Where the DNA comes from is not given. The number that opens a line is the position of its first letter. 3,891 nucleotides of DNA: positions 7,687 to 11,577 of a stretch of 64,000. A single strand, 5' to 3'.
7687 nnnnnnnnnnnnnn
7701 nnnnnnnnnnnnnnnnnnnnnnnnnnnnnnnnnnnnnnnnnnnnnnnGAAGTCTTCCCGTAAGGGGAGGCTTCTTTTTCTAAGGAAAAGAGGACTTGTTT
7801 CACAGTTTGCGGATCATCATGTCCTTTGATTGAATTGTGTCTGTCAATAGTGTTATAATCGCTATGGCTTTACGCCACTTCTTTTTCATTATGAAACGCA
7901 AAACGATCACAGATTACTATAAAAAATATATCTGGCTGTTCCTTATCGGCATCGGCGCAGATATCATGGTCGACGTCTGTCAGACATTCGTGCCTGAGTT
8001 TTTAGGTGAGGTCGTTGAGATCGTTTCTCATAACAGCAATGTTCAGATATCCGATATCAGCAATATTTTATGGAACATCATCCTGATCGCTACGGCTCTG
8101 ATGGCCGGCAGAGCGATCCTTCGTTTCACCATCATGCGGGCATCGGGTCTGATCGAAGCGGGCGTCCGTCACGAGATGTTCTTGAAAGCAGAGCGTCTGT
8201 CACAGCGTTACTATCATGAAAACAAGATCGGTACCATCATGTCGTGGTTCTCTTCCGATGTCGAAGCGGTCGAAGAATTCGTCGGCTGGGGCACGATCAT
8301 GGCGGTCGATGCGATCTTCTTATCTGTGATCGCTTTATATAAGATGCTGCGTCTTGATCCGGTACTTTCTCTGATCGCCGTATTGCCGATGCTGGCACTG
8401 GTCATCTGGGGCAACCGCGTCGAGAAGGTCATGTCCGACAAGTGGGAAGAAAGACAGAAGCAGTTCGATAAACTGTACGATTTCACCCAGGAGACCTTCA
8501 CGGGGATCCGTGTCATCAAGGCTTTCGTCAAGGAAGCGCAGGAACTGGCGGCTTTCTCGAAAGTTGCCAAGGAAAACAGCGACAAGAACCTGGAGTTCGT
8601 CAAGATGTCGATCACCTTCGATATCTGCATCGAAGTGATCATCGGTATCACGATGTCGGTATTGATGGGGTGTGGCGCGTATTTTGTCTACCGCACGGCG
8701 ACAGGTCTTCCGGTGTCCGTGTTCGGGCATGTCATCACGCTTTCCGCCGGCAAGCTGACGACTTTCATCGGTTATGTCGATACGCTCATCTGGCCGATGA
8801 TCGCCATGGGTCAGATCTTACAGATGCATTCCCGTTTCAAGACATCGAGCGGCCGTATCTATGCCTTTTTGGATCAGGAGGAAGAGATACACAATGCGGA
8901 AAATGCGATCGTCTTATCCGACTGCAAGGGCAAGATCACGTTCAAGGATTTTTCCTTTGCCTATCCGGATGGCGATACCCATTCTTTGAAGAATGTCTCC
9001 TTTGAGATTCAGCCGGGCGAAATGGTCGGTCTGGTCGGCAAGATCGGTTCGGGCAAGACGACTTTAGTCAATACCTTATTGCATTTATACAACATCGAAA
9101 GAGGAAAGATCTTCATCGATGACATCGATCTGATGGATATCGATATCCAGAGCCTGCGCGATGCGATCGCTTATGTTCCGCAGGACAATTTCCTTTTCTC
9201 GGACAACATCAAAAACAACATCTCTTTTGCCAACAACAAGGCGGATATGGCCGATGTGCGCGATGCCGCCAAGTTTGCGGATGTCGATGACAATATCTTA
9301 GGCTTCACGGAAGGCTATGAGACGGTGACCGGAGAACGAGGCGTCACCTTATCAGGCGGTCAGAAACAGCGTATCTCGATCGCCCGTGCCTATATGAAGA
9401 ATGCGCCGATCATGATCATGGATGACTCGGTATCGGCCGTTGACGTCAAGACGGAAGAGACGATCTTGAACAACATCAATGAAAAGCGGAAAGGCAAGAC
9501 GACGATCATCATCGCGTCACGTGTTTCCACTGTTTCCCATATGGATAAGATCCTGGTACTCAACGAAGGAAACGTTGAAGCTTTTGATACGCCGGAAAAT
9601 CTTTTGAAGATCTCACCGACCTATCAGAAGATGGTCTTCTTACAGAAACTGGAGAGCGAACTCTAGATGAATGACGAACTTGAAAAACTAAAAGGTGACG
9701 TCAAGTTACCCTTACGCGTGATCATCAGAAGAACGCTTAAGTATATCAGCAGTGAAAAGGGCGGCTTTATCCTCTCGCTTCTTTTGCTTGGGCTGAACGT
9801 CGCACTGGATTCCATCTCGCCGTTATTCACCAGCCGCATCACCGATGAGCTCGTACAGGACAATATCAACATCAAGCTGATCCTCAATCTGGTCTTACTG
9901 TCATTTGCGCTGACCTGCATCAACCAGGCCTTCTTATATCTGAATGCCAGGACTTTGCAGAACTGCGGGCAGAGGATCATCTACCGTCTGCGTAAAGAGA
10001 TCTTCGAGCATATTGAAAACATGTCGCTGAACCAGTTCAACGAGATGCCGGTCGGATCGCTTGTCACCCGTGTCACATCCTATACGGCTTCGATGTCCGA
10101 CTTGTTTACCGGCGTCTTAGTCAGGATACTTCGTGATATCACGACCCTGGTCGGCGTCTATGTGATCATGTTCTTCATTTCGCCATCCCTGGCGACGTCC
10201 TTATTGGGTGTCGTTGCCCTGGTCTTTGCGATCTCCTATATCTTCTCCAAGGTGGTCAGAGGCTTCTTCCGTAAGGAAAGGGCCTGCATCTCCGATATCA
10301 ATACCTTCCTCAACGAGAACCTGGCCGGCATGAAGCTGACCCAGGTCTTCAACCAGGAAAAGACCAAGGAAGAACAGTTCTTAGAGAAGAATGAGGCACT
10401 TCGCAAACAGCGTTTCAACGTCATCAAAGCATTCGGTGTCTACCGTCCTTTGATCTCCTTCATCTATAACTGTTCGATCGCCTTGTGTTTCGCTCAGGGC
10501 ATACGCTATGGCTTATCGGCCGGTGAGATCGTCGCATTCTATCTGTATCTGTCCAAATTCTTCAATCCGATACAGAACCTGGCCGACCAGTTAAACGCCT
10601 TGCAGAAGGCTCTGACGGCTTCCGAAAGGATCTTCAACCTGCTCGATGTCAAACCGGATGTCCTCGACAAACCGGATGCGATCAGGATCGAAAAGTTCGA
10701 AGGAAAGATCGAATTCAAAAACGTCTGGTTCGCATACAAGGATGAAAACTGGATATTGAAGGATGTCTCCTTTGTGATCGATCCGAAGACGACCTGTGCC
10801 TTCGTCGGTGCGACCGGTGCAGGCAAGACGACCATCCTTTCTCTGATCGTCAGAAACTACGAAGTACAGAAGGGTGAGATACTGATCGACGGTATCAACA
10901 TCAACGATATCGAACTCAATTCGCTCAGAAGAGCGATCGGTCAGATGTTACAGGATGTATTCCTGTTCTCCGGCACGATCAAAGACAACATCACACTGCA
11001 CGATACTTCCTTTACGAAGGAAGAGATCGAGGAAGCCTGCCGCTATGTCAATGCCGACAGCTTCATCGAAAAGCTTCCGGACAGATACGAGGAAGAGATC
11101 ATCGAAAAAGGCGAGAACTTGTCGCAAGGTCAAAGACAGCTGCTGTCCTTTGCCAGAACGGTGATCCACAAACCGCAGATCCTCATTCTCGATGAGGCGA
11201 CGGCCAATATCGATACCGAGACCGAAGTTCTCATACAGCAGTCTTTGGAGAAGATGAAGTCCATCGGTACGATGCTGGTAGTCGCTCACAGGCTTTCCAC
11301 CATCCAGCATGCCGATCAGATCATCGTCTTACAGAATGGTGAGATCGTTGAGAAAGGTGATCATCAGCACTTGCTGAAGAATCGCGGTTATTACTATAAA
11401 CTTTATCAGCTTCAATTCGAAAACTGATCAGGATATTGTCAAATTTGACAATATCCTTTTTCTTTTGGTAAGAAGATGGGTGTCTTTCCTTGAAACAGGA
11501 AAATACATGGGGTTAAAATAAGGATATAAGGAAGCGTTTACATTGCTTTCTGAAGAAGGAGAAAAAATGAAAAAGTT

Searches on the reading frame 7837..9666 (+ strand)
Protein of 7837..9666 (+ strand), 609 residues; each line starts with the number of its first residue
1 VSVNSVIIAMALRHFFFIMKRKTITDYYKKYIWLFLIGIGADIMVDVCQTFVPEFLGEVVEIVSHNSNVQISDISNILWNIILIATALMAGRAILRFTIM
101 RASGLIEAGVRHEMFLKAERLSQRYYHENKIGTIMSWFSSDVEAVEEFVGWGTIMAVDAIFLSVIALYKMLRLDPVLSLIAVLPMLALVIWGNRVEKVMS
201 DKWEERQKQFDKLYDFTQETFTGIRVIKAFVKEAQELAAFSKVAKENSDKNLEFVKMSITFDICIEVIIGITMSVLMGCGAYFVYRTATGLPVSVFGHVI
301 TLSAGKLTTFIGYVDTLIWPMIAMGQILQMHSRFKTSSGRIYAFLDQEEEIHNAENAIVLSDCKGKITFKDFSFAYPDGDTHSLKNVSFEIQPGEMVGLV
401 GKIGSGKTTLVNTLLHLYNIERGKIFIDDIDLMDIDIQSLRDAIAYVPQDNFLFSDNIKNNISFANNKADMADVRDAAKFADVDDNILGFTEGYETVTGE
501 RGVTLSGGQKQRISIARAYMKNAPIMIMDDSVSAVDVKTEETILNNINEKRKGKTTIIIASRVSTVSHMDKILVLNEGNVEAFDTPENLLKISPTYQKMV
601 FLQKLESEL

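Call 86: search_protein_families(library=pfam, proteins=[window:7837-9666:+], max_evalue=0.00001)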
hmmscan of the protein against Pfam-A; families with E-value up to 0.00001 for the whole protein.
window:7837-9666:+ (609 aa): 3 families
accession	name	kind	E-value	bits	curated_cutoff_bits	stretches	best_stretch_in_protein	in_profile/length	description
PF00005.33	ABC_tran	-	1.6e-30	106.9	25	1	384-531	1-135/137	ABC transporter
PF00664.28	ABC_membrane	-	2e-24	87.2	28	1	36-303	2-256/274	ABC transporter transmembrane region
PF02463.25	SMC_N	-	8.4e-08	32.3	40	0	486-574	135-210/220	RecF/RecN/SMC N terminal domain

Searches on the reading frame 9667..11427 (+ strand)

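Call 86: search_protein_families(library=pfam, proteins=[window:9667-11427:+], max_evalue=0.00001)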
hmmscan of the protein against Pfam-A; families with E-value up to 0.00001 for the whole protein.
window:9667-11427:+ (586 aa): 2 families
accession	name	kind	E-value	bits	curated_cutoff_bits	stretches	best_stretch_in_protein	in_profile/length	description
PF00664.28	ABC_membrane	-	1.6e-43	149.8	28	1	34-301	1-273/274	ABC transporter transmembrane region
PF00005.33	ABC_tran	-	1.2e-28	100.8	25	1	364-513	1-137/137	ABC transporter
